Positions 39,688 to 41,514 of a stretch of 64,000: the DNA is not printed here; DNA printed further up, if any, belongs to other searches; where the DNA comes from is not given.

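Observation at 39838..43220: Adjacent ImcH-like and CbcL-like inner-membrane cytochromes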

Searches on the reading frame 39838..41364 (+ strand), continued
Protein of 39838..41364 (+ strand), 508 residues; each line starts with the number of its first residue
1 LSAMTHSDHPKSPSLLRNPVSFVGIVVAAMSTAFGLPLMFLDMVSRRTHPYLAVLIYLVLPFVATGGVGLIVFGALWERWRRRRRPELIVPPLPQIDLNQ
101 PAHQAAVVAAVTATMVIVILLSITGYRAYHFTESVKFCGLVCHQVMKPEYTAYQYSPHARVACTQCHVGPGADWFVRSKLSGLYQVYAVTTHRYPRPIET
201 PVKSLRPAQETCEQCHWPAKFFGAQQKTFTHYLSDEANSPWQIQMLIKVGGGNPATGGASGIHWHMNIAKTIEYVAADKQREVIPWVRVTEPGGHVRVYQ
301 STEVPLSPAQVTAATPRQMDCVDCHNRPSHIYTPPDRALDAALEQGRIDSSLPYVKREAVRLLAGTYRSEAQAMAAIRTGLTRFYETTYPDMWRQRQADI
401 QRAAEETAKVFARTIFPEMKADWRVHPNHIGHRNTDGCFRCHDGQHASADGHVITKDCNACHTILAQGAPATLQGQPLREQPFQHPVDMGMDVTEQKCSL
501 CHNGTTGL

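Call 84: find_encoding_contigs(protein=P0009, flank=10000, max_places=2)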
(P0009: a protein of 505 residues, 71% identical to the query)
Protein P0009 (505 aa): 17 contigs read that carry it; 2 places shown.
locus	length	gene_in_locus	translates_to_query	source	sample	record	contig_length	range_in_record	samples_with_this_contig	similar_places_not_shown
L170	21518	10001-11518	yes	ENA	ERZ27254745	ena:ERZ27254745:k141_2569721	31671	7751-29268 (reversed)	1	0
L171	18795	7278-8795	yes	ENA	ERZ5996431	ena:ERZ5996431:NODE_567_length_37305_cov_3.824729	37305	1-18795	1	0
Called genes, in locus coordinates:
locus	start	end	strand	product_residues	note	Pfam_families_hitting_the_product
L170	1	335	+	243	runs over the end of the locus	PF01928:CYTH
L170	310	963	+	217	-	PF00027:cNMP_binding, PF13545:HTH_Crp_2, PF00325:Crp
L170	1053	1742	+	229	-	PF00027:cNMP_binding, PF13545:HTH_Crp_2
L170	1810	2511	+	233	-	PF01814:Hemerythrin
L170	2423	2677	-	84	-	-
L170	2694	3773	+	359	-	PF05201:GlutR_N, PF01488:Shikimate_DH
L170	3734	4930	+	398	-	PF22113:Mtrc-MtrF_II-IV_dom (faint), PF14522:Cytochrome_C7 (faint), PF18884:TSP3_bac (weak), PF09699:Paired_CXXCH_1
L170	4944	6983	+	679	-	-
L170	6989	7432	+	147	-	PF00355:Rieske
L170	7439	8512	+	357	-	PF00033:Cytochrome_B, PF13631:Cytochrom_B_N_2, PF00032:Cytochrom_B_C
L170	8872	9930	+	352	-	PF09699:Paired_CXXCH_1 (faint), PF14522:Cytochrome_C7 (faint), PF14537:Cytochrom_c3_2 (faint)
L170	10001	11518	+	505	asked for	PF03264:Cytochrom_NNT, PF14522:Cytochrome_C7 (faint), PF14537:Cytochrom_c3_2 (faint)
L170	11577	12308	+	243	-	PF00027:cNMP_binding, PF13545:HTH_Crp_2, PF00325:Crp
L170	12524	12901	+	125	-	-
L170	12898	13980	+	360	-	PF10282:Lactonase (faint), PF01731:Arylesterase (faint), PF08450:SGL (faint), PF25021:TEN_NHL (faint), PF01436:NHL (faint), PF17170:DUF5128 (faint), PF06739:SBBP (faint)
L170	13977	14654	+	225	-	PF14522:Cytochrome_C7 (faint), PF14537:Cytochrom_c3_2 (faint), PF09699:Paired_CXXCH_1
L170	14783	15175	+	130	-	PF12760:Zn_ribbon_IS1595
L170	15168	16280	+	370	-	PF14522:Cytochrome_C7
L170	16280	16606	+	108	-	PF14522:Cytochrome_C7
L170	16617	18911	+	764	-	-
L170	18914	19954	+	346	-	PF08450:SGL (faint), PF17170:DUF5128 (faint), PF25021:TEN_NHL (faint), PF01436:NHL (weak)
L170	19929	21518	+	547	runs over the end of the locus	PF14537:Cytochrom_c3_2 (faint), PF22678:Cytochrom_c_NrfB-like (faint), PF14522:Cytochrome_C7 (faint), PF09699:Paired_CXXCH_1 (weak), PF22113:Mtrc-MtrF_II-IV_dom (weak)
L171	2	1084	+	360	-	?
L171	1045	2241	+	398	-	PF22113:Mtrc-MtrF_II-IV_dom (faint), PF14522:Cytochrome_C7 (faint), PF18884:TSP3_bac (weak), PF09699:Paired_CXXCH_1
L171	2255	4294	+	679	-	-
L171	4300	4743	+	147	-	PF00355:Rieske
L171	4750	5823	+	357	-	PF00033:Cytochrome_B, PF13631:Cytochrom_B_N_2, PF00032:Cytochrom_B_C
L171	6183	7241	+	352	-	PF09699:Paired_CXXCH_1 (faint), PF14522:Cytochrome_C7 (faint), PF14537:Cytochrom_c3_2 (faint)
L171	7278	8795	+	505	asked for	PF03264:Cytochrom_NNT, PF14522:Cytochrome_C7 (faint), PF14537:Cytochrom_c3_2 (faint)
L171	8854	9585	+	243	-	PF00027:cNMP_binding, PF13545:HTH_Crp_2, PF00325:Crp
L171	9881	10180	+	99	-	-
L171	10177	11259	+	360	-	PF10282:Lactonase (faint), PF01731:Arylesterase (faint), PF08450:SGL (faint), PF25021:TEN_NHL (faint), PF01436:NHL (faint), PF17170:DUF5128 (faint), PF06739:SBBP (faint)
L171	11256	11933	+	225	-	PF14522:Cytochrome_C7 (faint), PF14537:Cytochrom_c3_2 (faint), PF09699:Paired_CXXCH_1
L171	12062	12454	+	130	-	PF12760:Zn_ribbon_IS1595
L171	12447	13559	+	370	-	PF14522:Cytochrome_C7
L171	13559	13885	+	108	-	PF14522:Cytochrome_C7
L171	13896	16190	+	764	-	-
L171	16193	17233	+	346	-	PF08450:SGL (faint), PF17170:DUF5128 (faint), PF25021:TEN_NHL (faint), PF01436:NHL (weak)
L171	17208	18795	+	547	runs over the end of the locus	PF14537:Cytochrom_c3_2 (faint), PF22678:Cytochrom_c_NrfB-like (faint), PF14522:Cytochrome_C7 (faint), PF09699:Paired_CXXCH_1 (weak), PF22113:Mtrc-MtrF_II-IV_dom (weak)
